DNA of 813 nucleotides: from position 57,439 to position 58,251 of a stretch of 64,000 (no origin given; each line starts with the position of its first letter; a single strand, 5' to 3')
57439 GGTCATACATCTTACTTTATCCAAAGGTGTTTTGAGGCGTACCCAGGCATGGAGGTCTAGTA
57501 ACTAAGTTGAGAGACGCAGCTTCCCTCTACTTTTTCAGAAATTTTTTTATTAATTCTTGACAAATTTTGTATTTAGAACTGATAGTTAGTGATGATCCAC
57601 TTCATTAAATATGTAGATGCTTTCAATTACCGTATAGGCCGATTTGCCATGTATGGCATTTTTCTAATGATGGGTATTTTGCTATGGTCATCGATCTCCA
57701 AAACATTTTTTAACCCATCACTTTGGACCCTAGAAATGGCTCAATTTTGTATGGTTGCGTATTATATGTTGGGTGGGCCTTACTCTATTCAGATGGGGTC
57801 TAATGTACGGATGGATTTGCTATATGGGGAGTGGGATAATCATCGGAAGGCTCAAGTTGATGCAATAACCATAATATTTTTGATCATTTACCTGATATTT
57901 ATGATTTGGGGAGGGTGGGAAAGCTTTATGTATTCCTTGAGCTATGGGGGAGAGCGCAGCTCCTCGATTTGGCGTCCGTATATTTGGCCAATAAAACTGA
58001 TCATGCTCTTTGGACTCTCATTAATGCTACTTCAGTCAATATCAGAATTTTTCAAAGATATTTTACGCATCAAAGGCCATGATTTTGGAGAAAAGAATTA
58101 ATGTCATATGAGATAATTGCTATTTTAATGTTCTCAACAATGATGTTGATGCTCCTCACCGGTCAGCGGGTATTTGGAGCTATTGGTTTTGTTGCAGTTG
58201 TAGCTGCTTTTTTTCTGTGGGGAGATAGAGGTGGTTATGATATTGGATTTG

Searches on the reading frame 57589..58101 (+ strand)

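Call 79: search_protein_families(library=pfam, proteins=[window:57589-58101:+], max_evalue=0.00001)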
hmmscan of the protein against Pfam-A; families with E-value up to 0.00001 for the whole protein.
window:57589-58101:+ (170 aa): 1 family
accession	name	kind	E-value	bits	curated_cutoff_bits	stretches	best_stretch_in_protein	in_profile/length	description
PF04290.18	DctQ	-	1.5e-21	77.1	28.3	1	27-158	1-130/132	Tripartite ATP-independent periplasmic transporters, DctQ component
